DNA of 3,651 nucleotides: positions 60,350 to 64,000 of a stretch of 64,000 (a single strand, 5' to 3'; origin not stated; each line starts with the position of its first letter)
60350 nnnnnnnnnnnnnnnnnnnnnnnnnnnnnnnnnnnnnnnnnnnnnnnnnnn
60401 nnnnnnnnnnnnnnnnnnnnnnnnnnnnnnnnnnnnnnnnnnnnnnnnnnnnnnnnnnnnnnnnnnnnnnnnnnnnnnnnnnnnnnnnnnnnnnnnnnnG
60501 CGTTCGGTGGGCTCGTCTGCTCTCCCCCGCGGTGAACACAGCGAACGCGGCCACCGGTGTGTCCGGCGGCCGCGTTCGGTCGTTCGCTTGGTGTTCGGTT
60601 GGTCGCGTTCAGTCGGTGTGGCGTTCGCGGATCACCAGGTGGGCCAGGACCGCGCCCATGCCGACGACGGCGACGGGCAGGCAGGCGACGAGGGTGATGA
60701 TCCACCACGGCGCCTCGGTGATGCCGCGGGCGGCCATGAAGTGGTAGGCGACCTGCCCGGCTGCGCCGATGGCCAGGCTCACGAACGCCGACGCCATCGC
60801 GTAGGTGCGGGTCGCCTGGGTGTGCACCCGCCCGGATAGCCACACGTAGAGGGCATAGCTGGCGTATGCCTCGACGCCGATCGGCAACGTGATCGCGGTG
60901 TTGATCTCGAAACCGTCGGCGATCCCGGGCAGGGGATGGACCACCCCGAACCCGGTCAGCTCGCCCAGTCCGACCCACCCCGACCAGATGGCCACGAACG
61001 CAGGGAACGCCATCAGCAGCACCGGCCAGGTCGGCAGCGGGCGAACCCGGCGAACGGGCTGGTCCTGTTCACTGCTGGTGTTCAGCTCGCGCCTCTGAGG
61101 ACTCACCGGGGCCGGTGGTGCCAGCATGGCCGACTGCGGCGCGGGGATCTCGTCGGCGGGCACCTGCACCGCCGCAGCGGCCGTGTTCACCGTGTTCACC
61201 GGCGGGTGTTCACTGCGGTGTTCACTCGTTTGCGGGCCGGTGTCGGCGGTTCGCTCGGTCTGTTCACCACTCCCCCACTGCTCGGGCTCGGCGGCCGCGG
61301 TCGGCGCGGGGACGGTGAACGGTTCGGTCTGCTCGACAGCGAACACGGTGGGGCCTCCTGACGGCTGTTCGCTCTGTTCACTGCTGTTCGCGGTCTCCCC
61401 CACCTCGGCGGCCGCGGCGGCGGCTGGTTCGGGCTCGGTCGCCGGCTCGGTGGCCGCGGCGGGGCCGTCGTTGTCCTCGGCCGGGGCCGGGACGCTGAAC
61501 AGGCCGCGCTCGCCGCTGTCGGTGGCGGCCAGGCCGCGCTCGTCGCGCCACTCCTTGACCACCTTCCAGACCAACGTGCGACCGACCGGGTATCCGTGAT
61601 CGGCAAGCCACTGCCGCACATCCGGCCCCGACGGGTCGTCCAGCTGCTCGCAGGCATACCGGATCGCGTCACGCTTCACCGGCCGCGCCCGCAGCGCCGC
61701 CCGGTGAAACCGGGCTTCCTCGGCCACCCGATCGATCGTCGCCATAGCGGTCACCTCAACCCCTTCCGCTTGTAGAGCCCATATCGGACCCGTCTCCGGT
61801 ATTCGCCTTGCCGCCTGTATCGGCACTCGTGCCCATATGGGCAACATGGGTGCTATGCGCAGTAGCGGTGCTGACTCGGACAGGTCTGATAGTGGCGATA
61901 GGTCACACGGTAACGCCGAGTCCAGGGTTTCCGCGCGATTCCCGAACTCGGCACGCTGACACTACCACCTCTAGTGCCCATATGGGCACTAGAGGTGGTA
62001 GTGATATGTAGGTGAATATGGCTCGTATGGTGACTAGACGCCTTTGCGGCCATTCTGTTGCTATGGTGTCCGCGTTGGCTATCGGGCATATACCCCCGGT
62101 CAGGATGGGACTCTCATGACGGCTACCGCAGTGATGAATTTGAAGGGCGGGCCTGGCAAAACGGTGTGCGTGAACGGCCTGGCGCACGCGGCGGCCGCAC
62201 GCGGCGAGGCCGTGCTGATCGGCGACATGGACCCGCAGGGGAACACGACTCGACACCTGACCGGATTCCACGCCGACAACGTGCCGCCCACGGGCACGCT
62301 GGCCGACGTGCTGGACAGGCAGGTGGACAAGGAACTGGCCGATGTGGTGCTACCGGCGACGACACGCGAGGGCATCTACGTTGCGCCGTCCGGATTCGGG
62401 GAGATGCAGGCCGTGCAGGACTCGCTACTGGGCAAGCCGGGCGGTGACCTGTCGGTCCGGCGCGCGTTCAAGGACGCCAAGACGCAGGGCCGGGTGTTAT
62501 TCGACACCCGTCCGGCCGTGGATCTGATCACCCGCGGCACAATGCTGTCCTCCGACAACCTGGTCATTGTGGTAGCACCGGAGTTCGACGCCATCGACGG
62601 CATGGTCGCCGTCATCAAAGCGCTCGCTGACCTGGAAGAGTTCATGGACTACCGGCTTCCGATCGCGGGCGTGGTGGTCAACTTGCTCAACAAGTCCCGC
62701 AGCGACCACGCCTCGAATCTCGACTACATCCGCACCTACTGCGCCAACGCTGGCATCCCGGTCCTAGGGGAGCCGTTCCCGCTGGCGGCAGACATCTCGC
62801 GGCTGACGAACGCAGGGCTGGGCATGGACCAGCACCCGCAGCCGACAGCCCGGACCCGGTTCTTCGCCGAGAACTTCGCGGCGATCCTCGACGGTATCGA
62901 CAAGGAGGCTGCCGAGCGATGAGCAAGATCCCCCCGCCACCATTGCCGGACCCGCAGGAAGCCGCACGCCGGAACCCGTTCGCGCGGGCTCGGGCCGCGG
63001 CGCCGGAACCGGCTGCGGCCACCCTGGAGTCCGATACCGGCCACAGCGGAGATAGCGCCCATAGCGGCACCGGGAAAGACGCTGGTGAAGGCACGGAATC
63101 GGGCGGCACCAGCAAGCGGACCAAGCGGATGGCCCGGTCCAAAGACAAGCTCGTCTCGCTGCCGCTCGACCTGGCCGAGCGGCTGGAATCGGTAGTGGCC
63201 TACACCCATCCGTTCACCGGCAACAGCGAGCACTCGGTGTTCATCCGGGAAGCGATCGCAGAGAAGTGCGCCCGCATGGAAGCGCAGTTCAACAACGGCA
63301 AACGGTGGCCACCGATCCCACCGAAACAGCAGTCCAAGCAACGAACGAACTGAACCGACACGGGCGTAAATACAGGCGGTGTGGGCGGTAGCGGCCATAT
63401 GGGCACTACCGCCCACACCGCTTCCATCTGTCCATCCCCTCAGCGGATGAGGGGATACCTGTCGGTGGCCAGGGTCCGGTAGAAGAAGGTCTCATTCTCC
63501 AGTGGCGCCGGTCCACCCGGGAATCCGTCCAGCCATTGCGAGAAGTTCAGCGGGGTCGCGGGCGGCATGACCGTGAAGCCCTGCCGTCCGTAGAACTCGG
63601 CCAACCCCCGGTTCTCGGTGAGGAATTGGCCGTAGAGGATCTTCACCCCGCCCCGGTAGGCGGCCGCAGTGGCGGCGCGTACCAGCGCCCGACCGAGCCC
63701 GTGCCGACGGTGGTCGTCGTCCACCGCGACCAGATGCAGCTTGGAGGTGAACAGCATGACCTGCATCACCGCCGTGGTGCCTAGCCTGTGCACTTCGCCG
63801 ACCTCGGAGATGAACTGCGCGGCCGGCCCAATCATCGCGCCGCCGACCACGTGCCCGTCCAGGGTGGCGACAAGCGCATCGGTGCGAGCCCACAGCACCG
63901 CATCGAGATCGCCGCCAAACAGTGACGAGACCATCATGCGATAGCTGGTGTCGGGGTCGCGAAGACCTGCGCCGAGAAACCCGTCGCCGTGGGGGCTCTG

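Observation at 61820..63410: Partition locus with 44-bp perfect palindrome and related flanking sites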

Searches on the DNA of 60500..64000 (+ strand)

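Call 8: search_dna_similar(query=window:60500-64000:+, collection=plasmids, mode=near)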
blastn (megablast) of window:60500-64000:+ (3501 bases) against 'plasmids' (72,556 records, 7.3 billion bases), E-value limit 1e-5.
No match.

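Call 9: search_dna_similar(query=window:60500-64000:+, collection=phages, mode=near)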
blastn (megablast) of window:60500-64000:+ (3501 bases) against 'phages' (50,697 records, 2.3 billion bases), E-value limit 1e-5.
No match.

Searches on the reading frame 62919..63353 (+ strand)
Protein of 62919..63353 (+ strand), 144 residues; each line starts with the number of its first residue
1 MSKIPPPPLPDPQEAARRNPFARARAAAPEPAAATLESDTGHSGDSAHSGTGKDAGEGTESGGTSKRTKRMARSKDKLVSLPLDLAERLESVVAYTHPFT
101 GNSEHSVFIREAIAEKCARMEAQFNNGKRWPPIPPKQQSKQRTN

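Call 7: search_protein_families(library=pfam, proteins=[window:62919-63353:+], max_evalue=0.1)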
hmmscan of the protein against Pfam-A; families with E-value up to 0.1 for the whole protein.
window:62919-63353:+ (144 aa): 1 family
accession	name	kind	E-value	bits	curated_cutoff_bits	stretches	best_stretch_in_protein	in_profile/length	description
PF18064.7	CB_ParB_C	-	1.5e-05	25.5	27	1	88-130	5-47/47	Centromere-binding protein ParB C-terminal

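Call 11: find_homologous_proteins(query=window:62919-63353:+)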
Query window:62919-63353:+ (144 aa): 1 proteins with E <= 0.001 among 218 candidates.
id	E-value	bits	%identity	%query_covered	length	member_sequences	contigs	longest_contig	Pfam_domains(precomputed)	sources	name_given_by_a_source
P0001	6.8e-87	307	99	100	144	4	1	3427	PF18064.9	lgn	-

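Call 12: find_encoding_contigs(protein=window:62919-63353:+, flank=10000, max_places=10)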
Protein window:62919-63353:+ (144 aa): 15 contigs read that carry it; 10 places shown.
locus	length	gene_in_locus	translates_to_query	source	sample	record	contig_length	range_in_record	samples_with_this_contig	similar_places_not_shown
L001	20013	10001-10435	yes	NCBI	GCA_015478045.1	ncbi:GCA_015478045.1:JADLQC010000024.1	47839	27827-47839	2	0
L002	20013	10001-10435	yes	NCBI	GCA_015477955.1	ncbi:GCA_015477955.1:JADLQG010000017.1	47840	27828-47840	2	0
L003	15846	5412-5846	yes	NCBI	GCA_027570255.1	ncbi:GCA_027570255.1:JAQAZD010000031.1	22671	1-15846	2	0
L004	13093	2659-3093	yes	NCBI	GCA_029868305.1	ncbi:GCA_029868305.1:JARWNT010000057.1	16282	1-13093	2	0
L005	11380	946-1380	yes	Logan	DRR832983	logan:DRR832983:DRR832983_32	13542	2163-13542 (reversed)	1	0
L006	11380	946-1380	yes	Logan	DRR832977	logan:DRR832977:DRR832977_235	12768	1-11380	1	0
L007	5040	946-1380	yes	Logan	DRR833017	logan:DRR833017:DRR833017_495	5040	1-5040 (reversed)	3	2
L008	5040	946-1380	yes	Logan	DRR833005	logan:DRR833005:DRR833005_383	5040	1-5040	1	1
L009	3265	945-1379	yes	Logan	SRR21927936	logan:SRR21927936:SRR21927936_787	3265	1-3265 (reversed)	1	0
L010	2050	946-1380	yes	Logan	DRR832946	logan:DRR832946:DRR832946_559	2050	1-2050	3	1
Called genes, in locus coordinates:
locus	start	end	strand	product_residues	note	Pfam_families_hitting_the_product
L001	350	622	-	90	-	-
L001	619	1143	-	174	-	-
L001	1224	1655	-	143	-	-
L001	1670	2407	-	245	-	-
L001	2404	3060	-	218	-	-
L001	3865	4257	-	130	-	PF11774:Lsr2, PF23359:Lsr2_DNA-bd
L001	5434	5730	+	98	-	-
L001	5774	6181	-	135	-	-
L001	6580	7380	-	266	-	-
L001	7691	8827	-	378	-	-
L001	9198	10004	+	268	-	PF01656:CbiA, PF10609:ParA (faint), PF13614:AAA_31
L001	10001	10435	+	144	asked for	PF18064:CB_ParB_C (weak)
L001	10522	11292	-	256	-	PF00583:Acetyltransf_1, PF13508:Acetyltransf_7, PF13673:Acetyltransf_10 (weak)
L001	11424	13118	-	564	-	-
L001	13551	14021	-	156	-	-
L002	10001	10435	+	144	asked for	PF18064:CB_ParB_C (weak)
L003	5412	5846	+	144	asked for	PF18064:CB_ParB_C (weak)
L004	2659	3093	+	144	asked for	PF18064:CB_ParB_C (weak)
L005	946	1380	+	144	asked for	PF18064:CB_ParB_C (weak)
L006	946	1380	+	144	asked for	PF18064:CB_ParB_C (weak)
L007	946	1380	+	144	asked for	PF18064:CB_ParB_C (weak)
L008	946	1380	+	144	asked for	PF18064:CB_ParB_C (weak)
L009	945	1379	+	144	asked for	PF18064:CB_ParB_C (weak)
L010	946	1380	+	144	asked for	PF18064:CB_ParB_C (weak)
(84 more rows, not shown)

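Call 19: search_dna_similar(query=window:62919-63353:+, collection=plasmids, mode=protein, max_rows=40, max_evalue=0.01)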
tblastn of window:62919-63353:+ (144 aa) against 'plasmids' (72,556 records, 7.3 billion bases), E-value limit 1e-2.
Records with a match: 35; places in all: 36; records where one place covers at least 80% of the query: 0.
Best place of each record, by identity: <60% 35.
By first word of the organism name: Rhodococcus 19; Prescottella 11; Nocardia 2; Gordonia 1; Mycobacterium 1; Dietzia 1.
By predicted mobility (MOB-suite, as given by PLSDB): non-mobilizable 19; mobilizable 16.
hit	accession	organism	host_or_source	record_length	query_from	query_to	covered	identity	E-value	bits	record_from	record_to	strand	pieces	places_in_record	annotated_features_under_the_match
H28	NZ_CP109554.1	Nocardia sp. NBC_01388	-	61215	43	133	63%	53.8%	2e-23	101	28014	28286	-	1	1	hypothetical protein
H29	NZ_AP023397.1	Nocardia wallacei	Homo sapiens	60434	53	134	57%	52.4%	5e-21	95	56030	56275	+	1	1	hypothetical protein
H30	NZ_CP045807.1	Gordonia pseudamarae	Whole organism,Foam on activated sludge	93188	51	135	59%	40.9%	3e-8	58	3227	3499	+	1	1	hypothetical protein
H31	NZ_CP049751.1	Rhodococcus fascians A21d2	Oenothera speciosa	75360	63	135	51%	42.7%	3e-12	70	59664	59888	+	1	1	hypothetical protein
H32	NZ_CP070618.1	Rhodococcus pseudokoreensis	cell culture,rhizosphere of apple ...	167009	46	131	60%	34.9%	6e-9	60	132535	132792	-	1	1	hypothetical protein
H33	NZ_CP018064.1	Rhodococcus sp. 2G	cell culture,soil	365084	54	132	55%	36.9%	2e-5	50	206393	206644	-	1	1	hypothetical protein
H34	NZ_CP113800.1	Rhodococcus pyridinivorans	sediment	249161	50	132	58%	33.7%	2e-5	50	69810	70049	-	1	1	hypothetical protein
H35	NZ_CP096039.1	Rhodococcus pyridinivorans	cell culture,soil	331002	50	132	58%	33.7%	2e-5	50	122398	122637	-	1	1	hypothetical protein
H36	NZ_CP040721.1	Rhodococcus pyridinivorans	prokaryote,Quinoline-degrading ...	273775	50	132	58%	33.7%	2e-5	50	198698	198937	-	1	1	hypothetical protein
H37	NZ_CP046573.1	Rhodococcus sp. WAY2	cell culture,bacterial consortium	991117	69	131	44%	44.4%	4e-9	61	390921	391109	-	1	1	hypothetical protein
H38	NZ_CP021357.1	Rhodococcus oxybenzonivorans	river sediment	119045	69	131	44%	44.4%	5e-9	61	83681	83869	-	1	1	hypothetical protein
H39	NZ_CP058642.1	Rhodococcus sp. ZPP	cell culture,soil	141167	69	131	44%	44.4%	5e-9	61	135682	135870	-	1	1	hypothetical protein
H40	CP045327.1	Mycobacterium sp. THAF192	pure culture,Surface of a polyethylene ...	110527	69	131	44%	42.9%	3e-11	67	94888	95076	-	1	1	hypothetical protein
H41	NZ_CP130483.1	Rhodococcus aetherivorans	Bacteria, whole organism,Rough variant ...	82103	69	132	44%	40.6%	2e-7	56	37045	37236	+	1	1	hypothetical protein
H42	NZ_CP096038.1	Rhodococcus pyridinivorans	cell culture,soil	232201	69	132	44%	40.6%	3e-7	55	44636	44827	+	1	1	hypothetical protein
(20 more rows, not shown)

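Call 21: get_annotated_region(hit=H29, flank=3000)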
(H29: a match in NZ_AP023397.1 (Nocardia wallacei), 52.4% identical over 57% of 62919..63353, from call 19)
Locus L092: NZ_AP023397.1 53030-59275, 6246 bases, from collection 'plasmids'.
description: Nocardia wallacei strain FMUON74 plasmid pFMUON74, complete sequence
organism: Nocardia wallacei (NCBI taxid 480035)
taxonomy: Bacteria; Actinomycetota; Actinomycetes; Mycobacteriales; Nocardiaceae; Nocardia; Nocardia wallacei
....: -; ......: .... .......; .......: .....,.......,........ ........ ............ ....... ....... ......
typing (MOB-suite, as given by PLSDB): non-mobilizable
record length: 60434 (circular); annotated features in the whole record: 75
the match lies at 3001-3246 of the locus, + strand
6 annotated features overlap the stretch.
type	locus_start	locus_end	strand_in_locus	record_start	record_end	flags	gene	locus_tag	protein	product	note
CDS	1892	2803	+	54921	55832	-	-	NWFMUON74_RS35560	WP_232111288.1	AAA family ATPase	-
CDS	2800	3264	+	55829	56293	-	-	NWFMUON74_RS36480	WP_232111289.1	hypothetical protein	-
CDS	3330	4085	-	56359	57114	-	-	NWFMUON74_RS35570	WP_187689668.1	hypothetical protein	-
CDS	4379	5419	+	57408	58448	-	-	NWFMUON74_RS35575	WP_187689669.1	replication initiation protein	-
CDS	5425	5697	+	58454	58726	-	-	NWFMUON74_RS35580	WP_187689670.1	replication protein RepB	-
CDS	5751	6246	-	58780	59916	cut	-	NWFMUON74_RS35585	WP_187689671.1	Replication protein Rep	-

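Call 26: search_protein_representatives(protein=window:62919-63353:+)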
Query: 144 residues. Proteins with E-value up to 0.001 (for the whole library): 51; up to 1e-10: 14; up to 1e-30: 1. The best 51 are listed.
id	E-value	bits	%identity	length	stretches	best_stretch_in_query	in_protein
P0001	2.2e-87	306.7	99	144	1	1-144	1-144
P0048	1.8e-27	112.6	51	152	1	14-136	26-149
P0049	1.8e-25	106.1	46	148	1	7-138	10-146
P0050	1.2e-19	87.3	53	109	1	56-141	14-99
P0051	2.2e-18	83.2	46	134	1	1-132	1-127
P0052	3.9e-17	79.2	58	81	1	65-135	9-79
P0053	3.1e-14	69.8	41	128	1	3-134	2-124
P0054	3.5e-14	69.6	38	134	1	3-136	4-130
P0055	2.4e-13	66.9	41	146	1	2-134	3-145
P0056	2.0e-12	63.9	41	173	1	27-132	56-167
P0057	3.2e-12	63.2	41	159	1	9-132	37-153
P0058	1.3e-11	61.2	39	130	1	14-134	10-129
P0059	2.2e-11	60.5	43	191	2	6-133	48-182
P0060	3.0e-11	60.1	37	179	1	25-133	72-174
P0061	5.0e-10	56.1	38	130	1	7-140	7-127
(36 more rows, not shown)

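Call 43: search_solved_structures(query=A2, max_evalue=1, show_alignments=2)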
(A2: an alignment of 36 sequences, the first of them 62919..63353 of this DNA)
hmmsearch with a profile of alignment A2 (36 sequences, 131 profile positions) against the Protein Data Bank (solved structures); distinct sequences matched with E-value up to 1: 1.
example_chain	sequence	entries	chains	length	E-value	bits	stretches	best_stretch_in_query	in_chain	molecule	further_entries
3no7_A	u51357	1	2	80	5.8e-08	36.7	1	69-126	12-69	Putative plasmid related protein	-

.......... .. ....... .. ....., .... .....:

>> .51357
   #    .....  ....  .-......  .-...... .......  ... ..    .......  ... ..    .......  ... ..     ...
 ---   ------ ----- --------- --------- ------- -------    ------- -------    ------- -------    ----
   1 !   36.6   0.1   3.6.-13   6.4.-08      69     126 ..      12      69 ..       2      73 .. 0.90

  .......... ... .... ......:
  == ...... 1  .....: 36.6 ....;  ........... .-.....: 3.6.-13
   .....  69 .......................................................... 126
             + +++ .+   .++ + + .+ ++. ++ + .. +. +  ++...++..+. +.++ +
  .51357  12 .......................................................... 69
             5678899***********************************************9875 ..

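Call 48: predict_structure(alignment_id=A2)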
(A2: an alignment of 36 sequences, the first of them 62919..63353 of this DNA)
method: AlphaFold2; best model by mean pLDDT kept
length: 144 residues; sequences in the alignment: 36
mean_pLDDT: 75.0   pTM: 0.45
mean pLDDT of the five models: 75.0, 74.1, 73.6, 73.2, 72.8
residues with pLDDT >= 90: 55; 70-90: 28; 50-70: 44; < 50: 17
segments of 3 or more residues with pLDDT < 50: 41-44, 58-65
pLDDT, mean of each block of 10 residues (from residue 1): 78 71 57 54 49 50 51 74 96 97 93 96 97 87 72
secondary structure, 60 per line:
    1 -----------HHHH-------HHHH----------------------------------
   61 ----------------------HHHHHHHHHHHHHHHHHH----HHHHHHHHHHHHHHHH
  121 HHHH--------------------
elements in order: H12-15 H23-26 H83-100 H105-124

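Call 55: fold_search(model_id=the predicted structure, library=pdb)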
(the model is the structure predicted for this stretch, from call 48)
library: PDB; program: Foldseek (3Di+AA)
matches with E <= 10: 13; with E <= 0.001: 0
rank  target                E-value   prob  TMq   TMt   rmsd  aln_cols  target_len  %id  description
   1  3no7_A                5.3e-03  1.00  0.38  0.85   1.9        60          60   25  Crystal structure of the centromere-binding protein ParB from plasmid pCXC100 (released 2010-12-22)
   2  3no7_B                7.5e-03  1.00  0.37  0.84   1.8        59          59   25  Crystal structure of the centromere-binding protein ParB from plasmid pCXC100 (released 2010-12-22)
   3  1zx3                  3.0e+00  0.16  0.25  0.38   4.8        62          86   16  Structure of NE0241 Protein of Unknown Function from Nitrosomonas europaea (released 2005-07-19)
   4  4tlg_A                5.2e+00  0.08  0.20  0.09   7.0        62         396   16  Crystal structure of SEC14-like protein 4 (SEC14L4) (released 2014-07-02)
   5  8xjv_Ab               5.2e+00  0.02  0.14  0.16  14.9        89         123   19  Structural basis for the linker histone H5-nucleosome binding and chromatin compaction (released 2024-09-11)
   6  7ycw_D                6.0e+00  0.23  0.30  0.74   2.2        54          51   15  Crystal Form 1 of Truncated Antitoxin ParD (2-54,containg RHH domain) from Pseudoalteromonas rubra (released 2022-09-21)
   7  2k5j_MODEL_1_A        6.8e+00  0.13  0.30  0.51  13.1        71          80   14  Solution structure of protein yiiF from Shigella flexneri serotype 5b (strain 8401) . Northeast Structural Gen (released 2008-08-26)
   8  7ycv_B                6.8e+00  0.12  0.27  0.58   3.7        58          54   19  The Dimeric Format of Truncated PrpA (2-54)and RHH Domain of PrpA (released 2022-09-21)
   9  5zkt_A                8.4e+00  0.13  0.26  0.59   2.5        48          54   19  Crystal structure of TCP domain of PCF6 in Oryza sativa (released 2019-03-27)
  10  8g2z_2C               8.4e+00  0.02  0.14  0.09  12.8        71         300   13  48-nm doublet microtubule from Tetrahymena thermophila strain CU428 (released 2023-06-14)
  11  8rve_4                8.4e+00  0.01  0.15  0.12  36.1       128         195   13  Vimentin intermediate filament (released 2024-04-10)
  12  9tvu_e                9.0e+00  0.01  0.15  0.05  50.5       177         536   16  Structure of the Chlamydomonas reinhardtii chlororibosome (released 2026-02-18)
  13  8rve_z                9.6e+00  0.01  0.15  0.10  36.1       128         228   13  Vimentin intermediate filament (released 2024-04-10)
